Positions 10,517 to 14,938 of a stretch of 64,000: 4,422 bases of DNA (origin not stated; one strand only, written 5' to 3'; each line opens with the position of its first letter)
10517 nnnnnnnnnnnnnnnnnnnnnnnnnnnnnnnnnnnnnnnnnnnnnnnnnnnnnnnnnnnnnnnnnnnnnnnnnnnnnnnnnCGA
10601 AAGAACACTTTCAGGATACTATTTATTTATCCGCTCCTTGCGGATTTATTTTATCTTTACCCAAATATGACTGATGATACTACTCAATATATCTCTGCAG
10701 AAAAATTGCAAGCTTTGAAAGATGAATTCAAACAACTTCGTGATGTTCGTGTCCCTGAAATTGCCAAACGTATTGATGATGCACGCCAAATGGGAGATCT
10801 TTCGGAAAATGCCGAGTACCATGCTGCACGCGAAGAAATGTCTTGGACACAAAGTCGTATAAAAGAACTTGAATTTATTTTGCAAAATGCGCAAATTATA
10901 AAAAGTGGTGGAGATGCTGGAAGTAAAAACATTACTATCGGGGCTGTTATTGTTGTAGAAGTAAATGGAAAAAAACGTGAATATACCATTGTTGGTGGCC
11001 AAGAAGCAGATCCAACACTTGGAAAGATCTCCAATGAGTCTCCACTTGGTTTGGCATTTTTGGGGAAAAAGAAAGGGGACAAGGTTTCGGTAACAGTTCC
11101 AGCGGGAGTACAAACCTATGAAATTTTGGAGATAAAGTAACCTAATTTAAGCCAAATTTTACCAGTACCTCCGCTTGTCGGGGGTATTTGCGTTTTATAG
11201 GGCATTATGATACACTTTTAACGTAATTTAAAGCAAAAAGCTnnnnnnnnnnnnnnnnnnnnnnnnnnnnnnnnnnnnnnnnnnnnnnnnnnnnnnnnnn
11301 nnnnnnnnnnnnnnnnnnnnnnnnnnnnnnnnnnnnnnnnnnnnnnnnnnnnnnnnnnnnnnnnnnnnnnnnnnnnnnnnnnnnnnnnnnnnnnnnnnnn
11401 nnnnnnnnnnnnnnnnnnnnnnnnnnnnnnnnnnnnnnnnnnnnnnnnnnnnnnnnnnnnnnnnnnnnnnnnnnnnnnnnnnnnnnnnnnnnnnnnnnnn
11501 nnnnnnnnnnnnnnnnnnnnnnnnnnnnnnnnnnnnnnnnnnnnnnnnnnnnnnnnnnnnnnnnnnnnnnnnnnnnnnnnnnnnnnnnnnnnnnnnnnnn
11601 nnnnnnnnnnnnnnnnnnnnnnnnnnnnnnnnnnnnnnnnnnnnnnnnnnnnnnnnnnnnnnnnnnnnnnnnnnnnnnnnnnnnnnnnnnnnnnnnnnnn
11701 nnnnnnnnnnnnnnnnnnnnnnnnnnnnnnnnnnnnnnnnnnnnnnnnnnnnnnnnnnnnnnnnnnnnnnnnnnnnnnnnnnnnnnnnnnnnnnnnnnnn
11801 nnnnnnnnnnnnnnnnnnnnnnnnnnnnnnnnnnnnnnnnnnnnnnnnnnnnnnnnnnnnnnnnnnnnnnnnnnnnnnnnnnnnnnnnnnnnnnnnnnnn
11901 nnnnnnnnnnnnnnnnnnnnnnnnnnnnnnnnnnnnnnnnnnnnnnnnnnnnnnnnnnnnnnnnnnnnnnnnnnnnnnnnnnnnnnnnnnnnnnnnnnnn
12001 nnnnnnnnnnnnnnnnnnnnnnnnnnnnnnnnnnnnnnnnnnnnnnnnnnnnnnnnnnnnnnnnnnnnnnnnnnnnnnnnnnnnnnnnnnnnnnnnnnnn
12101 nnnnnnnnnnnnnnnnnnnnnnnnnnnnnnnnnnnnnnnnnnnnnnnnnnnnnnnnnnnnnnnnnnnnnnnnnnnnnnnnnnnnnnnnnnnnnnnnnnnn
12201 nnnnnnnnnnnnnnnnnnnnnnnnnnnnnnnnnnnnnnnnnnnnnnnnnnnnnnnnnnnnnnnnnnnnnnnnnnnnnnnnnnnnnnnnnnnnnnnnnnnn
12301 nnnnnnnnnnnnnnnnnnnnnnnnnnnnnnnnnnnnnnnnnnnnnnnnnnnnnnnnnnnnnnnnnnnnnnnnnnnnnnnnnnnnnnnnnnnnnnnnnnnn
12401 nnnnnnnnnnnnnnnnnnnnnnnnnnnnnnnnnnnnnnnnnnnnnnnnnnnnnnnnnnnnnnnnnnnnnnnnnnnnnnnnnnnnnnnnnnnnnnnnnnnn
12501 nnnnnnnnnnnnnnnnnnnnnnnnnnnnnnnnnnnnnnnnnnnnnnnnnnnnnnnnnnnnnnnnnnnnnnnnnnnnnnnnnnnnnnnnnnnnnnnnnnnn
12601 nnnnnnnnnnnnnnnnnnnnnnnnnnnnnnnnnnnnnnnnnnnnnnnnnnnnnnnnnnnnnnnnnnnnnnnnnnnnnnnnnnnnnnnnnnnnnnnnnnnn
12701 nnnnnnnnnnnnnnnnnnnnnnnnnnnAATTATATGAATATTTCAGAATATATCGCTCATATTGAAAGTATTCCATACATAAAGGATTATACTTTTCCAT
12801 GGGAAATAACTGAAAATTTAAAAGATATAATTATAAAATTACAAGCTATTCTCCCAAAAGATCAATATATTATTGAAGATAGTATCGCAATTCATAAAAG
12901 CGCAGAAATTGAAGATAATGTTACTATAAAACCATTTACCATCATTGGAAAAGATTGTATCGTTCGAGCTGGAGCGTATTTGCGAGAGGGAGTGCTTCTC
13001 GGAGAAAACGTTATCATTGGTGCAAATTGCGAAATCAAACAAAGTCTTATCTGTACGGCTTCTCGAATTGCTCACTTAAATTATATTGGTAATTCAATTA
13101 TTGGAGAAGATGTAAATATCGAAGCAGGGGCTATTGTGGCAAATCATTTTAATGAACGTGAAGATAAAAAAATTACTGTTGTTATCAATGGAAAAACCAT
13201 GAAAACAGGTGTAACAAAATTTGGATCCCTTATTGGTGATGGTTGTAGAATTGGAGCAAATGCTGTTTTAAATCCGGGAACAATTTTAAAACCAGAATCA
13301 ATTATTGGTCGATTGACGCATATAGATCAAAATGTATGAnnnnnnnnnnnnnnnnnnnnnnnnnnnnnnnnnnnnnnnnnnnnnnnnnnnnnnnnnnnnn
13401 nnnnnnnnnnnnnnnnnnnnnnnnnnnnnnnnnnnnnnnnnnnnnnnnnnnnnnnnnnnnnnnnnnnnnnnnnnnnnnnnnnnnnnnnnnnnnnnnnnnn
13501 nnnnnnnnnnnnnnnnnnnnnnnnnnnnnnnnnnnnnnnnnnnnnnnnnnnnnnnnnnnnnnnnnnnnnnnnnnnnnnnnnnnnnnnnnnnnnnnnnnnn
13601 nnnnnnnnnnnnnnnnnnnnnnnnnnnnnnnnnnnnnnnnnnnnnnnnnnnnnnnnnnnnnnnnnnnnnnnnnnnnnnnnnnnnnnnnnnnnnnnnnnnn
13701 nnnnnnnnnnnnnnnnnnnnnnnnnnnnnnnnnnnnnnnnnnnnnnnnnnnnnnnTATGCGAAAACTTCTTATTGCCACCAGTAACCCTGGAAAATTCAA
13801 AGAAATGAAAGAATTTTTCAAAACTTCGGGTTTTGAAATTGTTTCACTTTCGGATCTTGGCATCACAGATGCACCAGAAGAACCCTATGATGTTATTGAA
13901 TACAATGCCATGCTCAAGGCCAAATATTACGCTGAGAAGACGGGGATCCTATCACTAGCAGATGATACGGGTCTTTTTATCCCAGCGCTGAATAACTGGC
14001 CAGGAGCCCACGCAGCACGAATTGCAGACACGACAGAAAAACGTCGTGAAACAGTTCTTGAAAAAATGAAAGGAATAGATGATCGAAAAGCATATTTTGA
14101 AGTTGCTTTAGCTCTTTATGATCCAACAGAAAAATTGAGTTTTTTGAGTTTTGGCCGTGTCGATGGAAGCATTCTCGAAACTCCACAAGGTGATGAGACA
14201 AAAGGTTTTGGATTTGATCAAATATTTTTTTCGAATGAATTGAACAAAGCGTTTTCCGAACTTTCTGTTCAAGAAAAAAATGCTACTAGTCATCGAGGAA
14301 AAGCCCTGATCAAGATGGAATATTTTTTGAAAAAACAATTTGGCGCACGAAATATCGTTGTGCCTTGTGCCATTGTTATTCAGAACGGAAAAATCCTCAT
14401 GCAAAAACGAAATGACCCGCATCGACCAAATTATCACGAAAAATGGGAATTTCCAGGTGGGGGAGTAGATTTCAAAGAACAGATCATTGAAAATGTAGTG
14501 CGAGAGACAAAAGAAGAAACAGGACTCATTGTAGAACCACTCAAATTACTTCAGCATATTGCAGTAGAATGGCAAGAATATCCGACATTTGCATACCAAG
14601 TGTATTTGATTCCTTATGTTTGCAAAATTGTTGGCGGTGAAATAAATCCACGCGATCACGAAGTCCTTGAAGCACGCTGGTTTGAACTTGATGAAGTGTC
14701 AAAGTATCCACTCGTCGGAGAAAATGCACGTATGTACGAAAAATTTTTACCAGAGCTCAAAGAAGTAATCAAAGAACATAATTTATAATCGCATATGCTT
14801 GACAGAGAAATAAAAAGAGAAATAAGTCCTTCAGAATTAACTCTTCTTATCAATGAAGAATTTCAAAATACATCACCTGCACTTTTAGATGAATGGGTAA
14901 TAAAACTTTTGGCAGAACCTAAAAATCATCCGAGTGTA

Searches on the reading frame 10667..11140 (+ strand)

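Call 68: search_protein_families(library=pfam, proteins=[window:10667-11140:+], max_evalue=0.0001)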
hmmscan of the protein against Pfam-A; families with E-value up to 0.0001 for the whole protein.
window:10667-11140:+ (157 aa): 2 families
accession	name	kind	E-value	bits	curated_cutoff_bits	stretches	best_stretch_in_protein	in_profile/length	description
PF03449.20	GreA_GreB_N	-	6.3e-25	87.6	24.5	1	8-77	2-71/71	Transcription elongation factor, N-terminal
PF01272.25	GreA_GreB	-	1.3e-23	83.2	26.9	1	87-157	4-76/77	Transcription elongation factor, GreA/GreB, C-term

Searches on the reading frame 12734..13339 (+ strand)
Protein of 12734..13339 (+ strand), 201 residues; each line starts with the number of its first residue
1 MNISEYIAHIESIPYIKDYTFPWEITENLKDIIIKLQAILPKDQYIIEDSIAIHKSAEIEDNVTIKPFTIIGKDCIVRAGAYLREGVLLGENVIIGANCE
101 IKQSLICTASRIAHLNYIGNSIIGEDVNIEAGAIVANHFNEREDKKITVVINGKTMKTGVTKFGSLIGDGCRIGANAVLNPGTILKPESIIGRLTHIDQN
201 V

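Call 68: search_protein_families(library=pfam, proteins=[window:12734-13339:+], max_evalue=0.0001)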
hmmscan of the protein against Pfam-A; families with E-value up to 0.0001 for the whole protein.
window:12734-13339:+ (201 aa): 5 families
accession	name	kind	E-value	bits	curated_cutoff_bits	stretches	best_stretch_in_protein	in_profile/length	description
PF00132.30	Hexapep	-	8.3e-21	73.2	27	2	69-102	2-35/36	Bacterial transferase hexapeptide (six repeats)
PF25084.1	LbH_EIF2B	-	9.6e-14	51.7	54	1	54-136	7-88/105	EIF2B subunit epsilon LbH domain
PF14602.12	Hexapep_2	-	5.3e-09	36.1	27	0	69-99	2-30/34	Hexapeptide repeat of succinyl-transferase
PF24894.1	Hexapep_GlmU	-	1.2e-07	32.3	23.3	1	69-146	19-92/104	GlmU-like, C-terminal hexapeptide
PF25087.1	GMPPB_C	-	3.8e-05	23.8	39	0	51-130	5-84/110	GMPPB C-terminal domain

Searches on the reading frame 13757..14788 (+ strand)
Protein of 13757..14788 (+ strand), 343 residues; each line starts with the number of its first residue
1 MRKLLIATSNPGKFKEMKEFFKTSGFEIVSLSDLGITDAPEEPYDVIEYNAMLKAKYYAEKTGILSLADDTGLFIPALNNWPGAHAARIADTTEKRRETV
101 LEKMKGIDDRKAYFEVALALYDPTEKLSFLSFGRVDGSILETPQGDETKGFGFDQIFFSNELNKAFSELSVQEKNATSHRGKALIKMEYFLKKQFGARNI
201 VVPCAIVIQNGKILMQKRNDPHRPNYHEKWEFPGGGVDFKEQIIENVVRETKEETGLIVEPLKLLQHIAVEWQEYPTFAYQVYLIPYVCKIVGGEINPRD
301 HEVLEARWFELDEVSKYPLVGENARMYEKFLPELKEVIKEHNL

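Call 68: search_protein_families(library=pfam, proteins=[window:13757-14788:+], max_evalue=0.0001)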
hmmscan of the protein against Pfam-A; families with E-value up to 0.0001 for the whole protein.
window:13757-14788:+ (343 aa): 3 families
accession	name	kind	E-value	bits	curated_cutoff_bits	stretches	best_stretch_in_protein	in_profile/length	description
PF01725.21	Ham1p_like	-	2.1e-47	161.9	22.5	1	4-188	1-184/186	Ham1 family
PF00293.34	NUDIX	-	9.8e-22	77.8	21.1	1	205-330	7-134/134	NUDIX domain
PF14815.12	NUDIX_4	-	1.6e-06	28.3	35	1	205-320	3-104/113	NUDIX domain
